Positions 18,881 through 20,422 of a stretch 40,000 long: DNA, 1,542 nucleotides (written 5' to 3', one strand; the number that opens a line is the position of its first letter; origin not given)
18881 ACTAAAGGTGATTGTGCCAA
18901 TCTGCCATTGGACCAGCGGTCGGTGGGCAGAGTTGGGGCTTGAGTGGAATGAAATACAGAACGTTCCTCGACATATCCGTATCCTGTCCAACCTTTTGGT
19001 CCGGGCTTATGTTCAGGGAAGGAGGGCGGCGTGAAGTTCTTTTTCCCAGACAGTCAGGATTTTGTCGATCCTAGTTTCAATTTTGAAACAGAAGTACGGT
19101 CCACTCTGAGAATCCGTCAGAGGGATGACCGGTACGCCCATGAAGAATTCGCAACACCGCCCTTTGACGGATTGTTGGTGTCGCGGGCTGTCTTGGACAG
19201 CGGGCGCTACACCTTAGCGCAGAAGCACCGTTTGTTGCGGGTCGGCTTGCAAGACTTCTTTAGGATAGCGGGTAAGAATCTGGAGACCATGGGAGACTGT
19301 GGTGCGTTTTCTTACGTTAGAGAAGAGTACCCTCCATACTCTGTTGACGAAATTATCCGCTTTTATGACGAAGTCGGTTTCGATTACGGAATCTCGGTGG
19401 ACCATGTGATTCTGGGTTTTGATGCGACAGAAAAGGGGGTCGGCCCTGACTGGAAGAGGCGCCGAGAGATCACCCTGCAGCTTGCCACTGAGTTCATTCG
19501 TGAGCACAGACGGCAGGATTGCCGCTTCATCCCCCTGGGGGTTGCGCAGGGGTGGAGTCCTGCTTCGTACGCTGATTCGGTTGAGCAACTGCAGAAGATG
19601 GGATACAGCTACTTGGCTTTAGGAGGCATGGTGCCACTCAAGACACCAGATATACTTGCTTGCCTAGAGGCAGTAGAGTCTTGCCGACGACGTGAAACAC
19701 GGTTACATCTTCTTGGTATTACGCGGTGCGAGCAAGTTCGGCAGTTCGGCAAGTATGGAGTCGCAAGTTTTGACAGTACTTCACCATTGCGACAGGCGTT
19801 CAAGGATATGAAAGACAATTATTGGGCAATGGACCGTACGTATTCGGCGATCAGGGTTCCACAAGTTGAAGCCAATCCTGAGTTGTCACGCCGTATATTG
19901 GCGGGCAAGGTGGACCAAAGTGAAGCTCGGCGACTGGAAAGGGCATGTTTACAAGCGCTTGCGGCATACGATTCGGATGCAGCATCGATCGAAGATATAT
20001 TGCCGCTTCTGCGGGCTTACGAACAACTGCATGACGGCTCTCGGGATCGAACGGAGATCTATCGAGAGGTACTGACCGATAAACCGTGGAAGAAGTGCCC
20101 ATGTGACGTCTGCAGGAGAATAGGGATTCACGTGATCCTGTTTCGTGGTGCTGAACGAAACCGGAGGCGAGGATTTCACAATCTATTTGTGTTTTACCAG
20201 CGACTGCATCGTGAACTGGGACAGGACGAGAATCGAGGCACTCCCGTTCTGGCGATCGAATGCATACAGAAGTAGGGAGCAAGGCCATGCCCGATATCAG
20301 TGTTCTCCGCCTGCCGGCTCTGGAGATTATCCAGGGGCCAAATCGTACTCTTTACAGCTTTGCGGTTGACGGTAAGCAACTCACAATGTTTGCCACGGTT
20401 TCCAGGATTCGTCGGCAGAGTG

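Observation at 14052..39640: Self-contained Dpd-type 7-deazaguanine DNA modification/restriction island (~25.6 kb, 17 co-oriented genes)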

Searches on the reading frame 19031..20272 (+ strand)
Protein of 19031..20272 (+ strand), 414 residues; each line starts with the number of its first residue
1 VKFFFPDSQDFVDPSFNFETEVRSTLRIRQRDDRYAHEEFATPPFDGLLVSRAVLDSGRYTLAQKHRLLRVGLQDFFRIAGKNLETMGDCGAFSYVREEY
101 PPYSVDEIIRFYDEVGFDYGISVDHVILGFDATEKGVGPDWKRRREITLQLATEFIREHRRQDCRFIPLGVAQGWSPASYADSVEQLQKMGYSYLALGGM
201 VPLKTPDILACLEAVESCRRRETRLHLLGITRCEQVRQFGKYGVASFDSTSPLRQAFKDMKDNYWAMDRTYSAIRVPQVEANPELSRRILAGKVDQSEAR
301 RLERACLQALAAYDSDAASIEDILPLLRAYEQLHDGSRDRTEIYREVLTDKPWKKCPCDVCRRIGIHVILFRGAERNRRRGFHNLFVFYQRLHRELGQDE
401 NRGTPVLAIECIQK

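Call 4: search_protein_families(library=ncbifam, proteins=[window:19031-20272:+], max_evalue=0.001)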
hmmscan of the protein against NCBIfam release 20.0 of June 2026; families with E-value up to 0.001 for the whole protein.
window:19031-20272:+ (414 aa): 2 families
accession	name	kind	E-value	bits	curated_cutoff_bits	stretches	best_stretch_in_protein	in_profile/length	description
NF041059.1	DpdA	equivalog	1.8e-170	567.2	200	1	1-394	1-405/406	tRNA-guanine transglycosylase DpdA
TIGR00449.1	tgt_general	superfamily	6.6e-05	21.9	47.6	0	109-259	126-272/367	tRNA-guanine transglycosylase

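Call 13: search_protein_families(library=padloc, proteins=[window:19031-20272:+], max_evalue=0.001)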
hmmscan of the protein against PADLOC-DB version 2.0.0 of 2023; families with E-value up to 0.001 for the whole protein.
window:19031-20272:+ (414 aa): 4 families
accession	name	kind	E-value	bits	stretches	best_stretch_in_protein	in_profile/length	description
PDLC02807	DpdA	-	3.8e-174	577.3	1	1-398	1-411/417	DpdA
PDLC02808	DpdA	-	8.3e-102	338.7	1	87-392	1-312/317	DpdA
PDLC02810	DpdA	-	2.6e-78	260.4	1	200-393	1-198/224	DpdA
PDLC02809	DpdA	-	4.1e-62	207.6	1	1-200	4-208/210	DpdA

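Call 14: find_homologous_proteins(query=window:19031-20272:+, max_evalue=1e-10)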
Query window:19031-20272:+ (414 aa): 5529 proteins with E <= 1e-10 among 8000 candidates; the best 120 are listed.
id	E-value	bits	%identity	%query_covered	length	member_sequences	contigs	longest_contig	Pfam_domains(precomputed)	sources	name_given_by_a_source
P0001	3.0e-283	957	100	100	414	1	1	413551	PF01702.26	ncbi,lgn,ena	-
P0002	1.3e-233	793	82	99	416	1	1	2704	PF01702.26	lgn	-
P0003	3.2e-229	779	80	100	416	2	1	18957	PF01702.26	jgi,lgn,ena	-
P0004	2.3e-228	776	80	100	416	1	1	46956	PF01702.26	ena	-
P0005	2.8e-223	759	81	97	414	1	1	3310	PF01702.26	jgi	jgi:hypothetical protein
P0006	3.6e-222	756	77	99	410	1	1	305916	PF01702.26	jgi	jgi:hypothetical protein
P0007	6.4e-217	738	79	96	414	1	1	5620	PF01702.26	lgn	-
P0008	8.4e-214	728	75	99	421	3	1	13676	-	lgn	-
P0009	9.6e-214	728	74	100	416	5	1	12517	PF01702.26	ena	-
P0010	1.1e-213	728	76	96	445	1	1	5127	-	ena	-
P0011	4.8e-213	726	78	96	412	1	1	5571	PF01702.26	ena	-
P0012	5.0e-211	719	76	96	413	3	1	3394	PF01702.26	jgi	jgi:hypothetical protein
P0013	5.6e-197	673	71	97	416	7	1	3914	PF01702.26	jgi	jgi:hypothetical protein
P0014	1.0e-196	672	71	96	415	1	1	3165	PF01702.26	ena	-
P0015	1.5e-196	671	70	99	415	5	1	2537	PF01702.26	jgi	jgi:Queuine tRNA-ribosyltransferase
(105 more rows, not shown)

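Call 15: find_encoding_contigs(protein=P0001, flank=10000, max_places=3)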
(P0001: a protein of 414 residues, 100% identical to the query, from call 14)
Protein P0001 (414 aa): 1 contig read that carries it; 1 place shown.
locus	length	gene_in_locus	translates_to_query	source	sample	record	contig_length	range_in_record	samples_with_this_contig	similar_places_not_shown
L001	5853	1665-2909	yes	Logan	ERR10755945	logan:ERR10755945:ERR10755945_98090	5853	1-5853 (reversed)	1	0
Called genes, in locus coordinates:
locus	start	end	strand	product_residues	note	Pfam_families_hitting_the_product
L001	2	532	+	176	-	?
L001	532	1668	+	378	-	PF14072:DndB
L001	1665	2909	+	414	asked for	PF01702:TGT (weak)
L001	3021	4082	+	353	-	PF14072:DndB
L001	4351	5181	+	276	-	PF00176:SNF2-rel_dom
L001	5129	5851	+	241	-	?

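Call 16: find_encoding_contigs(protein=P0004, flank=10000, max_places=2)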
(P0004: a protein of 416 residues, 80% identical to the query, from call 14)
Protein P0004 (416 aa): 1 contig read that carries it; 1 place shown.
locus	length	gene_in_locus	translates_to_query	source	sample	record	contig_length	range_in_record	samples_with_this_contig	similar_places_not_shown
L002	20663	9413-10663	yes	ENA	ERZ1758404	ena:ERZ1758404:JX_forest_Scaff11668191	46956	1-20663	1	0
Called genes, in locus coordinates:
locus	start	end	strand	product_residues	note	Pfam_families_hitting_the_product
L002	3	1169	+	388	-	?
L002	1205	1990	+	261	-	-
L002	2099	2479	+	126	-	PF12844:HTH_19, PF13560:HTH_31, PF01381:HTH_3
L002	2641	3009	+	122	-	PF18733:HEPN_LA2681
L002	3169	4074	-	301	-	-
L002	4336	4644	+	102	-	PF12728:HTH_17 (weak)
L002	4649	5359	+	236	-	PF00733:Asn_synthase, PF06508:QueC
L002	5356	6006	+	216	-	-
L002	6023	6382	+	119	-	PF01242:PTPS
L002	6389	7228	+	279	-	PF02649:GCHY-1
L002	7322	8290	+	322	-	-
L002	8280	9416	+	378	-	PF14072:DndB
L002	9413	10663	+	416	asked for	PF01702:TGT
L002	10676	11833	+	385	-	PF14072:DndB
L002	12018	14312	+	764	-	-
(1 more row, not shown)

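Call 17: find_encoding_contigs(protein=P0006, flank=10000, max_places=2)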
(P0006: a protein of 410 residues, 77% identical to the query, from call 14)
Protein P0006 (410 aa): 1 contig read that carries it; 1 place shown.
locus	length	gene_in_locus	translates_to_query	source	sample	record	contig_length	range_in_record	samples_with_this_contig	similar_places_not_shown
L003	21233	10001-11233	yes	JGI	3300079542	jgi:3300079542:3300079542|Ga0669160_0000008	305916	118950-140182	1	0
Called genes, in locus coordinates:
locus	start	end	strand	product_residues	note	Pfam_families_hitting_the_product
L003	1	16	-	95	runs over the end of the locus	-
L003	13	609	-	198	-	-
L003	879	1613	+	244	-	-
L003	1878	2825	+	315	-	PF18967:PycTM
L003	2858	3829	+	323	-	PF10343:Q_salvage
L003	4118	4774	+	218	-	PF21818:DUF6884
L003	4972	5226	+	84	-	PF12728:HTH_17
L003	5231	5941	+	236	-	PF00733:Asn_synthase, PF06508:QueC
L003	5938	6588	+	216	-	-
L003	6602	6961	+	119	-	PF01242:PTPS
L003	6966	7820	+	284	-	PF02649:GCHY-1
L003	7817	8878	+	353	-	-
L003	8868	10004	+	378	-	PF14072:DndB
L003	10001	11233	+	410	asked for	PF01702:TGT (weak)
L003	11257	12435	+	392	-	PF14072:DndB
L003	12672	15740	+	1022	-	PF00176:SNF2-rel_dom (weak), PF00271:Helicase_C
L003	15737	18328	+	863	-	PF00270:DEAD, PF04851:ResIII, PF00271:Helicase_C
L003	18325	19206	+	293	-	PF28110:DpdG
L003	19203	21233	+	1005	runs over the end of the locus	PF13191:AAA_16 (faint), PF13401:AAA_22 (faint)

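Call 24: find_related_loci(query=A1, collection=genome_contigs, flank=10000)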
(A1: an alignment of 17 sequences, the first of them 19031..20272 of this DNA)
Query A1 (414 aa) in genome_contigs; peptide patterns used: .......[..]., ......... (x = any residue, [..] = any of these).
420 stretches matched a pattern; 397 encode a relative of the query (tblastn E <= 1e-3); the best 80 are kept; 80 distinct loci.
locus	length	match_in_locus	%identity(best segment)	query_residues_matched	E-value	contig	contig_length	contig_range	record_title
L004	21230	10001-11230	67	1-408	0e+0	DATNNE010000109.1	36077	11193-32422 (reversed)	MAG TPA_asm: Terriglobales bacterium isolate SMAG_U11497 k141_150115, whole genome shotgun sequence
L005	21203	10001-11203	70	1-399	0e+0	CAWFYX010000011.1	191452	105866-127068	MAG: uncultured Acidobacteriaceae bacterium isolate MFD09286.bin.2.100 genome assembly, contig: contig_71999, whole geno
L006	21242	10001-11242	61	1-412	1e-174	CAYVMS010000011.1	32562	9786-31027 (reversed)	MAG TPA_asm: uncultured Terracidiphilus sp. isolate binchicken_co3_521 genome assembly, contig: NODE_4139_length_32562_c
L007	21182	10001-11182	62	1-394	2e-174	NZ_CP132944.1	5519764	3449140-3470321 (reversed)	Tunturiibacter lichenicola strain MP8S11 chromosome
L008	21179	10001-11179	63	1-393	1e-170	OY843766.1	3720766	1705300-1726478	MAG: uncultured Granulicella sp. isolate e6d70442-04f8-4699-a368-e2225de37168 genome assembly, chromosome: 1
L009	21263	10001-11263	60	1-410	7e-170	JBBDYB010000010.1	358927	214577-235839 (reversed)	MAG: Gemmatimonadales bacterium isolate LejiaD_68_345 Lejia_D_27_length_358927_cov_218, whole genome shotgun sequence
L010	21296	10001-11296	59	1-409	2e-169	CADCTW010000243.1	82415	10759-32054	MAG: uncultured Gemmatimonadetes bacterium isolate AVDCRST_MAG68 genome assembly, contig: NODE9, whole genome shotgun se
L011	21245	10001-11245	60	1-403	1e-168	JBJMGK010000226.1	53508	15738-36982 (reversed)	MAG: Bryobacteraceae bacterium isolate H2_18_all_fractions_metab_conc_56_56_17 k255_4510887, whole genome shotgun sequen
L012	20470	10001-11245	59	1-402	1e-168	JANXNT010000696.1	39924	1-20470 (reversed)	MAG: Limnoglobus sp. isolate 341R_concoct_116_sub 341R_k141_1036636, whole genome shotgun sequence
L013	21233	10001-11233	61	1-398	4e-170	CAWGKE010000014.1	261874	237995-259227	MAG: uncultured Planctomycetaceae bacterium isolate MFD05705.bin.2.110 genome assembly, contig: contig_39818, whole geno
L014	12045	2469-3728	61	1-397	3e-168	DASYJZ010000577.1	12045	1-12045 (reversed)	MAG TPA_asm: Longimicrobium sp. isolate SMAG_U4308 k141_1177614, whole genome shotgun sequence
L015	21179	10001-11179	61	1-393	2e-168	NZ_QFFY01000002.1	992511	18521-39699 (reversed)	Occallatibacter savannae strain AB23 2556798640, whole genome shotgun sequence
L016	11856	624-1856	60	1-397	2e-168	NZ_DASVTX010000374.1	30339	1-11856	MAG: Longimicrobium sp. isolate SMAG_U3302 k141_529911, whole genome shotgun sequence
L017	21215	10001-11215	60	1-392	4e-168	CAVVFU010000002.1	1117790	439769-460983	MAG: uncultured Gemmataceae bacterium isolate MFD01716.bin.3.101 genome assembly, contig: contig_15705, whole genome sho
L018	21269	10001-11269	61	1-408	5e-168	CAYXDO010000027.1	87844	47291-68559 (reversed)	MAG TPA_asm: uncultured Myxococcales bacterium isolate binchicken_co232_77 genome assembly, contig: NODE_388_length_8784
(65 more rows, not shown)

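Call 32: search_solved_structures(query=window:19031-20272:+, show_alignments=1, max_evalue=0.001)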
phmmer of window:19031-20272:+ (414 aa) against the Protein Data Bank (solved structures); distinct sequences matched with E-value up to 0.001: 1.
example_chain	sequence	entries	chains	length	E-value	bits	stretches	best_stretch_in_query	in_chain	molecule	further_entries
7ui4_A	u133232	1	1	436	2.5e-130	438.2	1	1-396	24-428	DNA-guanine transglycosylase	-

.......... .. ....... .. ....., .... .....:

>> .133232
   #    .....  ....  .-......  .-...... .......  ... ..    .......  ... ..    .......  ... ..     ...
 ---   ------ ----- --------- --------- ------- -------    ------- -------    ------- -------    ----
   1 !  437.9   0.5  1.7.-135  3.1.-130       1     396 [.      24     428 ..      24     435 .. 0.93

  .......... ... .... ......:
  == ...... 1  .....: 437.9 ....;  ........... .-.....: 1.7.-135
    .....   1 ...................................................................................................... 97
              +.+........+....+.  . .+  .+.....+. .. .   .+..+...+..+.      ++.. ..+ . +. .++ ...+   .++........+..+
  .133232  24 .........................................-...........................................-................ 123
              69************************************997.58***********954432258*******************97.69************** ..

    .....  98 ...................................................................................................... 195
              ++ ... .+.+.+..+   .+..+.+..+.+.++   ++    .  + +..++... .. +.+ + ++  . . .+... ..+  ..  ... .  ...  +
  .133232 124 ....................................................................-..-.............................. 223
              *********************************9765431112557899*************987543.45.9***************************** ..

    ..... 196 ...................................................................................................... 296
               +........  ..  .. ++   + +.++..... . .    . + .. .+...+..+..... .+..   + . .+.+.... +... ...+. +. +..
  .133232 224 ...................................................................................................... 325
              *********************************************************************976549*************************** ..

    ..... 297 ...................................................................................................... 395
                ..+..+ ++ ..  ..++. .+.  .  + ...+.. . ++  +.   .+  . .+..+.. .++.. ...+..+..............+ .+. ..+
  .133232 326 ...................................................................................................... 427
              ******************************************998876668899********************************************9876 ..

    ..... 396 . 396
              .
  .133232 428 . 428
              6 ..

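Call 45: list_cluster_members(proteins=[P0001])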
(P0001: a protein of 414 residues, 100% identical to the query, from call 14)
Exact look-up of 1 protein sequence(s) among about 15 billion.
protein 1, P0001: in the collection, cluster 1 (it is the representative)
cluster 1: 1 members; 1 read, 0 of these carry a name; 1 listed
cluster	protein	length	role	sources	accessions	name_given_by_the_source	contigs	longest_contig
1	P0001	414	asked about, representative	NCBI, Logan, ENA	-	-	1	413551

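Call 59: search_dna_similar(query=window:19031-20272:+, collection=plasmids, mode=protein, max_rows=12, max_evalue=1e-30)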
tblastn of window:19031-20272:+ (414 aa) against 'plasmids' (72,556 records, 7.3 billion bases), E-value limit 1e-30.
Records with a match: 17; places in all: 17; records where one place covers at least 80% of the query: 17.
Best place of each record, by identity: <60% 17.
By first word of the organism name: Enterobacter 1; Sinorhizobium 1; Agrobacterium 1; Scytonema 1; Rhizobium 1; Shinella 1; Picosynechococcus 1; Azospirillum 1; Skermanella 1; Caulobacter 1; and 7 more.
By predicted mobility (MOB-suite, as given by PLSDB): non-mobilizable 9; conjugative 5; mobilizable 3.
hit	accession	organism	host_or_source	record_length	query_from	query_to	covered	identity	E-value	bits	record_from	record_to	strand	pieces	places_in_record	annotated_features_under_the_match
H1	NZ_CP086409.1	Enterobacter cloacae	water,water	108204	1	396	96%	50.4%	9e-128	413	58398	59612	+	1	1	dpdA: tRNA-guanine transglycosylase DpdA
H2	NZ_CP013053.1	Sinorhizobium americanum CCGM7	Phaseolus vulgaris,root nodules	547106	1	396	96%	42.6%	9e-97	324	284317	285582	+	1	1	dpdA: tRNA-guanine transglycosylase DpdA | dbpB: DGQHR domain-containing protein DpdB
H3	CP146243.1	Agrobacterium vitis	Vitis vinifera,cell culture,Grape gall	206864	1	394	95%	42.5%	2e-96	323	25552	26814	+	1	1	dpdA: tRNA-guanine transglycosylase DpdA | dbpB: DGQHR domain-containing protein DpdB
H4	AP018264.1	Scytonema sp. NIES-4073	-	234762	1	402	97%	41.0%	2e-89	303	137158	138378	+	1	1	tgt: queuine tRNA-ribosyltransferase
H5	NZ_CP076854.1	Rhizobium sp. WYJ-E13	Curcuma wenyujin Y.H. Chen et C. ...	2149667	1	396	96%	41.4%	2e-93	314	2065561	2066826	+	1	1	none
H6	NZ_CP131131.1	Shinella zoogloeoides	isolate,Activated charcoal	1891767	1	388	94%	41.9%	4e-93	313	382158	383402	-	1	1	none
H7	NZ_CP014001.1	Picosynechococcus sp. PCC 73109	cell culture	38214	1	403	97%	40.1%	1e-82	283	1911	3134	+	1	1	dpdA: tRNA-guanine transglycosylase DpdA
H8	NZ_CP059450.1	Azospirillum brasilense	Prokaryotes,soil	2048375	1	388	94%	41.7%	2e-93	315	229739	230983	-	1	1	none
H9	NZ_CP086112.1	Skermanella rosea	single cell,hydrocarbon-contaminated ...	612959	1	388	94%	40.6%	1e-89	303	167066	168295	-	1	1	dpdA: tRNA-guanine transglycosylase DpdA | dbpB: DGQHR domain-containing protein DpdB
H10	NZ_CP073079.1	Caulobacter sp. S6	pure culture,soil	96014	1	392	95%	40.2%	2e-90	305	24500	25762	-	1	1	dpdA: tRNA-guanine transglycosylase DpdA | dbpB: DGQHR domain-containing protein DpdB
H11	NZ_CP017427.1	Methylobacterium sp. XJLW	single cell,soil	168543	1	392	95%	39.7%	5e-86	293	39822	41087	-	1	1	dpdA: tRNA-guanine transglycosylase DpdA | dbpB: DGQHR domain-containing protein DpdB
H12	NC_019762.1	Allocoleopsis franciscana PCC 7113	-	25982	1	394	95%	39.3%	6e-84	287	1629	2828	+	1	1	dpdA: tRNA-guanine transglycosylase DpdA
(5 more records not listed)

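Call 60: get_annotated_region(hit=H1, flank=20000)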
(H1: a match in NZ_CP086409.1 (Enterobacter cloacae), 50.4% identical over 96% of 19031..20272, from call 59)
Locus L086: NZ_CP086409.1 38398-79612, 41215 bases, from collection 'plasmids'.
description: Enterobacter cloacae strain POL9 plasmid pPOL9A, complete sequence
organism: Enterobacter cloacae (NCBI taxid 550)
taxonomy: Bacteria; Pseudomonadota; Gammaproteobacteria; Enterobacterales; Enterobacteriaceae; Enterobacter; Enterobacter cloacae
host: -; source: water,water; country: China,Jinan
typing (MOB-suite, as given by PLSDB): non-mobilizable; replicon IncY
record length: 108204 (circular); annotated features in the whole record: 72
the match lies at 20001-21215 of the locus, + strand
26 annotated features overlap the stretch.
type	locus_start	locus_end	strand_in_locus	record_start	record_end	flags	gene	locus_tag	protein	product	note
CDS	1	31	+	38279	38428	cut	-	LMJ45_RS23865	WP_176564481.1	hypothetical protein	-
CDS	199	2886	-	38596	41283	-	-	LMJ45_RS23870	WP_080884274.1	cation-transporting P-type ATPase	-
CDS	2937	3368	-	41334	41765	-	-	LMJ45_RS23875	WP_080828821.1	universal stress protein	-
CDS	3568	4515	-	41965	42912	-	-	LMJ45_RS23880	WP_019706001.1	IS30-like element ISAs2 family transposase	GO:0006313 - DNA transposition [Evidence IEA]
CDS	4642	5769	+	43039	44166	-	-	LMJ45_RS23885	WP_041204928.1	ISAs1-like element ISKpn9 family transposase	GO:0006313 - DNA transposition [Evidence IEA]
CDS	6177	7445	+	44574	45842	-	-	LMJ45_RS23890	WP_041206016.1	IS4-like element ISAeme4 family transposase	GO:0006313 - DNA transposition [Evidence IEA]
CDS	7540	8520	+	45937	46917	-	-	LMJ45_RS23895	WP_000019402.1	IS5-like element IS5 family transposase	GO:0006313 - DNA transposition [Evidence IEA]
CDS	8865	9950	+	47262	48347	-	-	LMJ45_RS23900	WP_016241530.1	efflux RND transporter periplasmic adaptor subunit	GO:0006810 - transport [Evidence IEA]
CDS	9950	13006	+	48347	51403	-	-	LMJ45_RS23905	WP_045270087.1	efflux RND transporter permease subunit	-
CDS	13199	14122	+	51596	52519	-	-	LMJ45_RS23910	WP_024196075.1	acyltransferase family protein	-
CDS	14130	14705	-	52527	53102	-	pagP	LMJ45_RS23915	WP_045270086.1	lipid IV(A) palmitoyltransferase PagP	-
CDS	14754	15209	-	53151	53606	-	merR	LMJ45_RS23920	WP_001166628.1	Hg(II)-responsive transcriptional regulator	-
CDS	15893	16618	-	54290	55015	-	-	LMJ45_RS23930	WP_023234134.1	carbonic anhydrase family protein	-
CDS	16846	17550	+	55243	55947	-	-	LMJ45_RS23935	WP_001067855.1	IS6-like element IS26 family transposase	GO:0006313 - DNA transposition [Evidence IEA]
CDS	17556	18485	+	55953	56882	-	-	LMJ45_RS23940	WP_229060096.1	IS5 family transposase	-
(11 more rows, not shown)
